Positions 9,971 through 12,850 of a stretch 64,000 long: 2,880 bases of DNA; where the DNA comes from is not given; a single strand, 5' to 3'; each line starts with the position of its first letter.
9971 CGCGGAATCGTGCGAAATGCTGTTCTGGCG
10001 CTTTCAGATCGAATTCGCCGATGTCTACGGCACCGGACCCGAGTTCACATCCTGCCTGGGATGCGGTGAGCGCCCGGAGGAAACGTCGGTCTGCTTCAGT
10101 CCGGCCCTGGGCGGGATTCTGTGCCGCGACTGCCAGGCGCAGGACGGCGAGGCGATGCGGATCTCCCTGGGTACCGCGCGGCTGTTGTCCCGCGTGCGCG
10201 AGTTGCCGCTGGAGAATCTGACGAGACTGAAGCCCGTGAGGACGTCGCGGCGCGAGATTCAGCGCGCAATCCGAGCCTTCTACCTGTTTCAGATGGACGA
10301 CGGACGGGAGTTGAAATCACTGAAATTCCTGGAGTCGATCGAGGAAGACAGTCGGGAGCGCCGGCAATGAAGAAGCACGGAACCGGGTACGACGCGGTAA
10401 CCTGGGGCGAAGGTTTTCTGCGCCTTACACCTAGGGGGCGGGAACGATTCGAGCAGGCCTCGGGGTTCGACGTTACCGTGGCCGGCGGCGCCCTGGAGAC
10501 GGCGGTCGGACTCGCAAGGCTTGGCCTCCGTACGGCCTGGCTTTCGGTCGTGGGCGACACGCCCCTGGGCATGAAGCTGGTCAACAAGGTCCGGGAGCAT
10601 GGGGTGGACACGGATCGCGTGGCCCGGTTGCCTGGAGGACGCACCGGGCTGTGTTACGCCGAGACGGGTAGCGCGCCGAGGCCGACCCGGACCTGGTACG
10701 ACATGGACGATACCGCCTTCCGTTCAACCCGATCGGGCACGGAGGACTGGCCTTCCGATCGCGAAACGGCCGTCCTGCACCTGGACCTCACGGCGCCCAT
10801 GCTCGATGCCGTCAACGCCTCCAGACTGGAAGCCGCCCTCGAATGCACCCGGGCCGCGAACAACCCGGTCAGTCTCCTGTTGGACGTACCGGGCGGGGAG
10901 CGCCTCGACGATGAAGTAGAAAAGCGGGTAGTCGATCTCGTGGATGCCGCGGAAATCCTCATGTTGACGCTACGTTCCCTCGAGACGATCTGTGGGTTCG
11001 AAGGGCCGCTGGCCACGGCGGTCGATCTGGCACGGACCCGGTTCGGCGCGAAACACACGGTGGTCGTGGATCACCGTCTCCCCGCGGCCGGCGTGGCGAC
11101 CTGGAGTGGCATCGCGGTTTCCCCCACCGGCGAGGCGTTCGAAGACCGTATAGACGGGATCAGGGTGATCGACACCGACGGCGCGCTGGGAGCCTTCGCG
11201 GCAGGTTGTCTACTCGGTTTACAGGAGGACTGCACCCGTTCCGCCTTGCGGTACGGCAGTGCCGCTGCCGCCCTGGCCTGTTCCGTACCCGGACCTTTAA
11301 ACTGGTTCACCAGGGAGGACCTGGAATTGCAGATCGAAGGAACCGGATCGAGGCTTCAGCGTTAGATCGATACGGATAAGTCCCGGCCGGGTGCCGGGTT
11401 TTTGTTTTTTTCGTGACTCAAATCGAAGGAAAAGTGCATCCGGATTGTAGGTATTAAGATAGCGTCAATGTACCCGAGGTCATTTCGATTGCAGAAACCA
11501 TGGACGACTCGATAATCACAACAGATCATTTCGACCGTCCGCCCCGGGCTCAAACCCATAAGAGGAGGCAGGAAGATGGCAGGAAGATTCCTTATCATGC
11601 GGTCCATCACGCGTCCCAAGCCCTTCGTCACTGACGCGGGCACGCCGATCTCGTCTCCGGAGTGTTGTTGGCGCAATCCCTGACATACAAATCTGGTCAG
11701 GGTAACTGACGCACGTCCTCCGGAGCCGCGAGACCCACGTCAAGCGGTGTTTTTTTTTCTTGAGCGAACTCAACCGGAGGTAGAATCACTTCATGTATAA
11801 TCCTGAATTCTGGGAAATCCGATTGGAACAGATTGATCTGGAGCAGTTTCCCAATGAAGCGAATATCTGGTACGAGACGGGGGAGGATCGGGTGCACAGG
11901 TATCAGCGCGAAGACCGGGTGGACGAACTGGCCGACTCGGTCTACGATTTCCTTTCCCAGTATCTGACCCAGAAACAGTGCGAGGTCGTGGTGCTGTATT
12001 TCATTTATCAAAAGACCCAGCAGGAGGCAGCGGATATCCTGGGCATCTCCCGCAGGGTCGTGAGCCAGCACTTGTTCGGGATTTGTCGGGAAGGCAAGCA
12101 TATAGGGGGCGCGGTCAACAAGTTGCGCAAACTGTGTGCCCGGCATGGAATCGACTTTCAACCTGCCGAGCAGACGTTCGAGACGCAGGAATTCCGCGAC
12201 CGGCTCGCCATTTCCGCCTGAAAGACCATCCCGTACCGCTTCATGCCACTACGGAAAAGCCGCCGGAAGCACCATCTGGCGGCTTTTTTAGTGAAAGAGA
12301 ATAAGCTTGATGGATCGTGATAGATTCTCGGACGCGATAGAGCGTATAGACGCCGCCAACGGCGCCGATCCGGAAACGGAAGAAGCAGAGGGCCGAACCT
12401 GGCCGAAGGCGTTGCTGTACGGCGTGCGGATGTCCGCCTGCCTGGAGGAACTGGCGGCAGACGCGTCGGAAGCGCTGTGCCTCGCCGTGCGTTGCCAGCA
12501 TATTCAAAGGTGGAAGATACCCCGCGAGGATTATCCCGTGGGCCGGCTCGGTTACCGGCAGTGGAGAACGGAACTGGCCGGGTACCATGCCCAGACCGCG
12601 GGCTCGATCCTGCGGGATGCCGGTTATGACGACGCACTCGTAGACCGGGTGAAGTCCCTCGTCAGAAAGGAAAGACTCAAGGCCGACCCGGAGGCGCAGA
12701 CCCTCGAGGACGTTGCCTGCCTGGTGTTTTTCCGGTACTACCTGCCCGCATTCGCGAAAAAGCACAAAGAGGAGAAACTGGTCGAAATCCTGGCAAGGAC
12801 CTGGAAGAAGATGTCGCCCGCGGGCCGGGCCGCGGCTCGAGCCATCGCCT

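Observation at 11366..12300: Low-GC islet with a standalone sigma-70 region-4 protein, flanked by terminators, plus a candidate 35-aa ORF with a perfect RBS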

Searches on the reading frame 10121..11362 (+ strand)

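Call 6: search_protein_families(library=pfam, proteins=[window:10121-11362:+], max_evalue=1)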
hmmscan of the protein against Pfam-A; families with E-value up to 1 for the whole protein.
window:10121-11362:+ (414 aa): 2 families
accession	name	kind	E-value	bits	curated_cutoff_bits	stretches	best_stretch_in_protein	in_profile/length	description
PF00294.29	PfkB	-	2.2e-22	80.2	25.8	1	112-392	27-295/302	pfkB family carbohydrate kinase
PF19428.4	Sema4F_C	-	0.016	15.1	27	1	320-365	10-58/197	Semaphorin 4F C-terminal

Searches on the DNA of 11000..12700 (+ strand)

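Call 4: search_rna_families(source=window, start=11000, end=12700, threshold=evalue, max_evalue=10, show_alignments=3)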
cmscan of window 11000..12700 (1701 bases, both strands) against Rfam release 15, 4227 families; matches with E-value up to 10: 6.
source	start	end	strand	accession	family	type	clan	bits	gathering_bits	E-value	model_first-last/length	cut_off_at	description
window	12254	12311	-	RF02901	AaHKsRNA41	Gene; sRNA;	-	19.9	97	0.079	1-187/187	no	Aggregatibacter sRNA 41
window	11335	11411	+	RF01772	rnk_pseudo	Cis-reg; leader;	-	19.8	55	2.1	1-108/108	no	Pseudomonas rnk leader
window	12256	12287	+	RF04201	MIR7510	Gene; miRNA;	-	19.3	93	1.5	1-79/79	no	MIR7510 microRNA precursor family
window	11231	11318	-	RF01383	GRIK4_3p_UTR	Gene;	-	15.5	38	6.7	1-94/94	no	GRIK4 3 prime UTR element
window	12208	12289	+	RF02552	RcsR1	Gene; sRNA;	-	15.2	60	6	1-96/96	no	RcsR1 sRNA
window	11677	11757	+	RF02837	anti-hemB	Gene; sRNA;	-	12.8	49.5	9.6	1-81/81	no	Burkholderia RNA 7 (anti-hemB)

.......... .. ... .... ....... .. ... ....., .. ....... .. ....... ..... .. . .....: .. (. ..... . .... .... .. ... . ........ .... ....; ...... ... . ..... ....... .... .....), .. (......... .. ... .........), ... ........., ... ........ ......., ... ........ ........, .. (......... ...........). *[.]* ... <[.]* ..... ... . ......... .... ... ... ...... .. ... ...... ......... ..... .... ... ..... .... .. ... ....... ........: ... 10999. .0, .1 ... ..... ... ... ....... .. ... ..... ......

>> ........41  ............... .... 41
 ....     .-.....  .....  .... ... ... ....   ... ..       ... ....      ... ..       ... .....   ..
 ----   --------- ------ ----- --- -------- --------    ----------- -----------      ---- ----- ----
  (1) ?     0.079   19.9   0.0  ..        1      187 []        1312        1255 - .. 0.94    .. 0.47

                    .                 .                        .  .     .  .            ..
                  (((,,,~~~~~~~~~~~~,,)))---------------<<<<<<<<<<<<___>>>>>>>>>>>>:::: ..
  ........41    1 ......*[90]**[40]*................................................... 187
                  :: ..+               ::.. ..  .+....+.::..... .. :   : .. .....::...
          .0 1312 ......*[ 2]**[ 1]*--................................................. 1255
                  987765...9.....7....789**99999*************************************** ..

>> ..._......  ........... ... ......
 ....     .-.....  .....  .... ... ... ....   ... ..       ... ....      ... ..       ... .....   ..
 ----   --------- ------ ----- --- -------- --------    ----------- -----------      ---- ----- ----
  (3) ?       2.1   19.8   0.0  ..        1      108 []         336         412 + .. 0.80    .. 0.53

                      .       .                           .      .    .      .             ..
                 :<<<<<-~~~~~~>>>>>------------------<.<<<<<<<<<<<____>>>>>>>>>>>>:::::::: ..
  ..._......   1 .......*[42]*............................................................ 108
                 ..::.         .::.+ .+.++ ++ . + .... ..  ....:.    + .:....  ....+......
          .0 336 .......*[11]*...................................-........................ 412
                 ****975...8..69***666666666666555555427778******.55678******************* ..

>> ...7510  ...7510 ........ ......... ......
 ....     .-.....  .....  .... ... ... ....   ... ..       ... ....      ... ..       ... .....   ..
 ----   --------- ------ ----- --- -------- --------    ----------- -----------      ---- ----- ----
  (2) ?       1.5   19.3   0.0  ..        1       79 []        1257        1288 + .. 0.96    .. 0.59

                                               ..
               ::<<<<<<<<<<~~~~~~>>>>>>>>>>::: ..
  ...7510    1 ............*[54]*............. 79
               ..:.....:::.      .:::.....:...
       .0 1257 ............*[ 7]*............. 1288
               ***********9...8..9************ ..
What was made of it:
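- On Any Rfam 15 family: In the window at E <= 10 there are only weak terminator-like hits (call 4).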

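Call 58: search_rna_families(sources=[L061, L031, L049, L073, L026, L020, L024, L054, L004], threshold=gathering)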
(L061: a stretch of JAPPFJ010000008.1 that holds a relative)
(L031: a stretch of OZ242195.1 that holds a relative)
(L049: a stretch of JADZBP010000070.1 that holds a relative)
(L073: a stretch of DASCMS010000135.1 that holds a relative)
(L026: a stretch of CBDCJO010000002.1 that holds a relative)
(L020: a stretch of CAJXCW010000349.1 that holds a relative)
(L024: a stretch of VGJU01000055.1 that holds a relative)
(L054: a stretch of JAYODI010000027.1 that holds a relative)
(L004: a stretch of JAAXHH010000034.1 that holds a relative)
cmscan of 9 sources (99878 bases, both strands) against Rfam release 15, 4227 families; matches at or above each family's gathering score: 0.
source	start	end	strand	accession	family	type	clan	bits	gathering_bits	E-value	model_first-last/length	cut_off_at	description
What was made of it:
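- On Any Rfam 15 family: There are no gathering-level hits in 9 diverse loci (call 58).
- Tried and rejected: A search of the window at E <= 10, and of nine loci at gathering score, gave only weak terminator look-alikes (calls 4, 58).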

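Call 78: build_rna_model(alignment_id=A5, structure=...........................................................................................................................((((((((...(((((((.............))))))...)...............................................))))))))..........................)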
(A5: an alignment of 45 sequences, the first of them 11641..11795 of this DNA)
Model R1 built from alignment A5 (45 sequences, 245 columns); structure: as given.
model positions 165; base pairs 15; branch points 0; effective number of sequences 39.28; information 0.59 bits per position. Calibrated on 0.2 Mb of random sequence (short: E-values are rough).
structure used (alignment columns):
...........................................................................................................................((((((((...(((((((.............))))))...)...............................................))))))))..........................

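Call 79: search_with_rna_model(model_id=R1, source=window, max_evalue=10, show_alignments=1)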
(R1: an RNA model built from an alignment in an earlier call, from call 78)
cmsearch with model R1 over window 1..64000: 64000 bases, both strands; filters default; matches with E-value up to 10: 6.
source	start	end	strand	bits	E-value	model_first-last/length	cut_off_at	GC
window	11639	11797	+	104.2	3.7e-26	1-165/165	no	0.54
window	12260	12293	+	11.5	0.037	88-122/165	no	0.59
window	16791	16890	-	9.2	0.15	1-165/165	no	0.6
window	12255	12282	-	5.9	1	88-116/165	no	0.64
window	11229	11247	+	4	3.2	1-165/165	no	0.63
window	11387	11444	+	3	6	81-146/165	no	0.48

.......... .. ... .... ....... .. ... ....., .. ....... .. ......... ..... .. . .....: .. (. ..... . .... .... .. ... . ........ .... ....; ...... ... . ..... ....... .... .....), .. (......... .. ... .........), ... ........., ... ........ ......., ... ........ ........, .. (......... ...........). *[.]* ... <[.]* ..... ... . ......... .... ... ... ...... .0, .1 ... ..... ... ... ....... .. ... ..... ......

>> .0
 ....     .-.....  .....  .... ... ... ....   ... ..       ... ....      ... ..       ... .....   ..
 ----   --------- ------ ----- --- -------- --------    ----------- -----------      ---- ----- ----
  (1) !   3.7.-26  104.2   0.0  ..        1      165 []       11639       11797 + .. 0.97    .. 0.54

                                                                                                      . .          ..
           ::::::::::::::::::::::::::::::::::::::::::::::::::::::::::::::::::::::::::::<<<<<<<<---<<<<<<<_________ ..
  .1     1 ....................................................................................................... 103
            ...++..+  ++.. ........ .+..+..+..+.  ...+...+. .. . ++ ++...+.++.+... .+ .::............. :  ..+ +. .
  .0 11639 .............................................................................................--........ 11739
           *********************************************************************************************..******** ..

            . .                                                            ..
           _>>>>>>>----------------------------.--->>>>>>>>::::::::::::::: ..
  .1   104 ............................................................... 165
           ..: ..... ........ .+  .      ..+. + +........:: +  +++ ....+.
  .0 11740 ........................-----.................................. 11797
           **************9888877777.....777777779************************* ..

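Call 80: search_with_rna_model(model_id=R1, sources=[window, L001, L002, L003, L004, L005, L006, L007, L008, L009, L010, L011, L012, L013, L014, L015, L016, L017, L018, L019, L020, L021, L022, L023, L024, L025, L026, L027, L028, L029, L030, L031, L032, L033, L034, L035, L036, L037, L038, L039, L040, L041, L042, L043, L044, L045, L046, L047, L048, L049, L050, L051, L052, L053, L054, L055, L056, L057, L058, L059, L060, L061, L062, L063, L064, L065, L066, L067, L068, L069, L070, L071, L072, L073, L074, L075, L076, L077, L078, L079, L080], max_evalue=0.01, make_alignment=true)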
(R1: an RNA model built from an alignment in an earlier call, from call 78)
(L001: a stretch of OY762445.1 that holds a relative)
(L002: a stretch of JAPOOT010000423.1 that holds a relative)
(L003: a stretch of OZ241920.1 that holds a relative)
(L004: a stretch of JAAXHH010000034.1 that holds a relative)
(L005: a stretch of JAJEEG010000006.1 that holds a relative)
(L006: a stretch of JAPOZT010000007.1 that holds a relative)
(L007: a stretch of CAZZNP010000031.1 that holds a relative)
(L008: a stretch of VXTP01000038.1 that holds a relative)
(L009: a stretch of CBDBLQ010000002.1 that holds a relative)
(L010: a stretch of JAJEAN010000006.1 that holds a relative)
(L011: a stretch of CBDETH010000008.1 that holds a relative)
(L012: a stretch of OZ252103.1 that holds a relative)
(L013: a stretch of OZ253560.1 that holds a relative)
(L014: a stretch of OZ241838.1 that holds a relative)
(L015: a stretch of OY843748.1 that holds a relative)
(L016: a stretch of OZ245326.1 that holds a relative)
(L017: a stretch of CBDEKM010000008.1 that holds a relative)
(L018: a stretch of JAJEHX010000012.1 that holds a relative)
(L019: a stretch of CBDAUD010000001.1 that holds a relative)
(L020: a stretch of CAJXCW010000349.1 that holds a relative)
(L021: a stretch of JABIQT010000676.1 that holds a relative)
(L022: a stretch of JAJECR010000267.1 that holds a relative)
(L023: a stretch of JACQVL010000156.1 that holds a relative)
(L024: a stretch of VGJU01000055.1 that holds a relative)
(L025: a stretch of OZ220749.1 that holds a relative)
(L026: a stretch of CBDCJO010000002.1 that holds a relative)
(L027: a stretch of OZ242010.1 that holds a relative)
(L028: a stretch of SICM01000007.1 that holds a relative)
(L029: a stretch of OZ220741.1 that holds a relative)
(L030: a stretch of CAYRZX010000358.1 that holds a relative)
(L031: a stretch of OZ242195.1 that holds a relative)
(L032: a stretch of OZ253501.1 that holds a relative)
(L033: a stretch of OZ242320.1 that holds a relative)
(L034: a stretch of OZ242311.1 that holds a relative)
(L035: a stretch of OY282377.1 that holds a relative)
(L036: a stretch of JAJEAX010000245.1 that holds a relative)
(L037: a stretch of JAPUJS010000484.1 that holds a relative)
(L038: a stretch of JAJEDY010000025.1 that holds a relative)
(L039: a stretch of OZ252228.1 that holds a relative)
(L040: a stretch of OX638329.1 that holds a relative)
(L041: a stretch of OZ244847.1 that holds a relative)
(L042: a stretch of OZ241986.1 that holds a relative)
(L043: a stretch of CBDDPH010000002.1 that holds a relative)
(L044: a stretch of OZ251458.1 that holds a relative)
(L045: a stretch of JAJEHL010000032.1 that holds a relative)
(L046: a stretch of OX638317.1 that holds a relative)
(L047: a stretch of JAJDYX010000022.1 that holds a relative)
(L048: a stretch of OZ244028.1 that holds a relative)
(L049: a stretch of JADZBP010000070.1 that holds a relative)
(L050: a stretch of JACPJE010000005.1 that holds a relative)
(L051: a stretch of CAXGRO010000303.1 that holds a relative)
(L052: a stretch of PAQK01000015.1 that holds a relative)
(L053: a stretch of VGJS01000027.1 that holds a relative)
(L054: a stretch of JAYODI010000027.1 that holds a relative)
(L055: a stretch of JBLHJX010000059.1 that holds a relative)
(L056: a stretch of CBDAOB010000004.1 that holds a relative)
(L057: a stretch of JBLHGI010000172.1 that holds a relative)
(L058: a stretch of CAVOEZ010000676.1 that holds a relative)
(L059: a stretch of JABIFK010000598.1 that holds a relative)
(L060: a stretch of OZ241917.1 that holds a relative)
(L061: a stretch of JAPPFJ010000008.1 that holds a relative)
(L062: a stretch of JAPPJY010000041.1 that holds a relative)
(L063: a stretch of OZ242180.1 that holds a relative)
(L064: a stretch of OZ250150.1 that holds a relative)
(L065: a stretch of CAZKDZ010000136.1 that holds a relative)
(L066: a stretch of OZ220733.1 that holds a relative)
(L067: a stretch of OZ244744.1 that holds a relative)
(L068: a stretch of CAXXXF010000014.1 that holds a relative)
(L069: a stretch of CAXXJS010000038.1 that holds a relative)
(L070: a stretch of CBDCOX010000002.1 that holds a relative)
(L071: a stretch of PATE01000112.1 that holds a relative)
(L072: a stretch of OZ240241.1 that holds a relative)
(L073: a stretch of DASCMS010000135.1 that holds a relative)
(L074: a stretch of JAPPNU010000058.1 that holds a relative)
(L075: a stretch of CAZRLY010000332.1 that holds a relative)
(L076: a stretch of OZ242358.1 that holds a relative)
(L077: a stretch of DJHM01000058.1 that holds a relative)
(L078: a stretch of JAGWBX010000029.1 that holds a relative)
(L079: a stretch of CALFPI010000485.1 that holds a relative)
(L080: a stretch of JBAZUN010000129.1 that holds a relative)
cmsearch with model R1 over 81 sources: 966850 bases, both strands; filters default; matches with E-value up to 0.01: 79.
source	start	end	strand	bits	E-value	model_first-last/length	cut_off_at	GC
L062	5843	6003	+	120.1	4.1e-29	1-165/165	no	0.58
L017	5844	6005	+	119.3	6.8e-29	1-165/165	no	0.54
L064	5839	6003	+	118.2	1.3e-28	1-165/165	no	0.55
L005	5845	6005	+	117.6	1.9e-28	1-165/165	no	0.58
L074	5843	6003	+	116.6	3.3e-28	1-165/165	no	0.57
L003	5845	6005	+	116.4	3.9e-28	1-165/165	no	0.56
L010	5845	6005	+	114.9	9.5e-28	1-165/165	no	0.57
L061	5843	6003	+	114.4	1.3e-27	1-165/165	no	0.56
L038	5844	6003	+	113.8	1.8e-27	1-165/165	no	0.55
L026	5839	6003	+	113.5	2.2e-27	1-165/165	no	0.52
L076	5843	6003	+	113.4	2.3e-27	1-165/165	no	0.55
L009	5846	6005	+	113.3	2.4e-27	1-165/165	no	0.58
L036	246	405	+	113.3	2.5e-27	1-165/165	no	0.54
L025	5845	6005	+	112.9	3.1e-27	1-165/165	no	0.56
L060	5842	6003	+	112.3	4.4e-27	1-165/165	no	0.59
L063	5843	6003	+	111.9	5.5e-27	1-165/165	no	0.6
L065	5843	6003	+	111.7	6.4e-27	1-165/165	no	0.57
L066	5843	6003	+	111.4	7.4e-27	1-165/165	no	0.57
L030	5848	6003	+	111.4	7.6e-27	1-165/165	no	0.59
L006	5845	6005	+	111.3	8.2e-27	1-165/165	no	0.56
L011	5845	6005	+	111.3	8.2e-27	1-165/165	no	0.56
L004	5848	6005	+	110.4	1.4e-26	1-165/165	no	0.56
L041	5844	6003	+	110.4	1.4e-26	1-165/165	no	0.54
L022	5847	6005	+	110.2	1.5e-26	1-165/165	no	0.55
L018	5846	6005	+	110.2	1.5e-26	1-165/165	no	0.56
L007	4104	4263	+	110.2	1.5e-26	1-165/165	no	0.54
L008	5845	6005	+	108.6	3.9e-26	1-165/165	no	0.56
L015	5848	6005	+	107.4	8e-26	1-165/165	no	0.56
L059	5821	6003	+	106.9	1.1e-25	1-165/165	no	0.46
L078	5843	6003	+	106.6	1.3e-25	1-165/165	no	0.58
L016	5844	6005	+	106.6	1.3e-25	1-165/165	no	0.57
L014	5848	6005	+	106.4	1.4e-25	1-165/165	no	0.54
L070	5842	6003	+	105.6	2.4e-25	1-165/165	no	0.57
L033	5850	6003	+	105.3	2.9e-25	1-165/165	no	0.55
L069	2318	2477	+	104.9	3.6e-25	1-165/165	no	0.56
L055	2215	2397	+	103.5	8.1e-25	1-165/165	no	0.48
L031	5850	6003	+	103.3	9.4e-25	1-165/165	no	0.55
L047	5841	6003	+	102.7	1.3e-24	1-165/165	no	0.55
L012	5846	6005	+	102.6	1.4e-24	1-165/165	no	0.54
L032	5850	6003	+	101.6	2.5e-24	1-165/165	no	0.54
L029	5850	6003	+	101.4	2.8e-24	1-165/165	no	0.54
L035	5847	6003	+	101.4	2.9e-24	1-165/165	no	0.57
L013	5846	6005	+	101.4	2.9e-24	1-165/165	no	0.53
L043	5850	6003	+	101.2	3.3e-24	1-165/165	no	0.55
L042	5850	6003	+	100.9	4e-24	1-165/165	no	0.54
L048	5848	6003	+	100.8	4.1e-24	1-165/165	no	0.53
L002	4569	4727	+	100.8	4.2e-24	1-165/165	no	0.55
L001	5848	6005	+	100.6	4.5e-24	1-165/165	no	0.54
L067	5842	6003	+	100.6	4.7e-24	1-165/165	no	0.54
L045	5850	6003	+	100.3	5.7e-24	1-165/165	no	0.55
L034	5850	6003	+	99.6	8.3e-24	1-165/165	no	0.54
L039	5833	6003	+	97.9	2.3e-23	1-165/165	no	0.54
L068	5842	6003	+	96.7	4.7e-23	1-165/165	no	0.55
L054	2294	2487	+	92.7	5.1e-22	1-165/165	no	0.46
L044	5848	6003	+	92.4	6.2e-22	1-165/165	no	0.58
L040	5850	6003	+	91.3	1.2e-21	1-165/165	no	0.53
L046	5850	6003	+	91.3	1.2e-21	1-165/165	no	0.53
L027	5848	6003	+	88.4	6.9e-21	1-165/165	no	0.57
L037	5826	6003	+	87.2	1.4e-20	1-165/165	no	0.52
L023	5839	6005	+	85.5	3.7e-20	1-165/165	no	0.6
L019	5849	6005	+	84.8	5.9e-20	1-165/165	no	0.55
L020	807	976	+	84.6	6.4e-20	1-165/165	no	0.51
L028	5749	6003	+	81.4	4.3e-19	1-165/165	no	0.55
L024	5843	6005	+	81.1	5.3e-19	1-165/165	no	0.59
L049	5829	6002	+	70.6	2.8e-16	1-165/165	no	0.6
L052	5855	6003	+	70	4e-16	1-165/165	no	0.51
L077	5808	5999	+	62.9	2.8e-14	1-165/165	no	0.6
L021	1992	2150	+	62.6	3.2e-14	1-165/165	no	0.52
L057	3680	3830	+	62.4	3.6e-14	1-165/165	no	0.47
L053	1222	1392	+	61.3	7.2e-14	1-165/165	no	0.59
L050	2648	2825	+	57.8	5.7e-13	1-165/165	no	0.58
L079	1189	1356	+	55.7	1.9e-12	1-165/165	no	0.57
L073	5843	6009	+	55.5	2.2e-12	1-165/165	no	0.53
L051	5628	5798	+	55.3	2.5e-12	1-165/165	no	0.44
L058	1229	1375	+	50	5.9e-11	1-165/165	no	0.48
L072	5821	6002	+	47.8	2.2e-10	1-165/165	no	0.6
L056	5837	6003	+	35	4.5e-07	1-165/165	no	0.54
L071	5827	5985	+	31.2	4.3e-06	1-165/165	no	0.56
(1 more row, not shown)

Alignment A6: 79 matches aligned to the model, 308 columns, each read 5' to 3' on its own strand. Consensus structure (alignment columns), stored with it:
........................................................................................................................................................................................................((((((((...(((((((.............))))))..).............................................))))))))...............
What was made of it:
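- It finds exactly one in 79 of 81 sources (0.97 Mb), always abutting the sig4 ATG (calls 79, 80). The element abuts the sig4 ATG in 79 of 79 cases (call 80).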
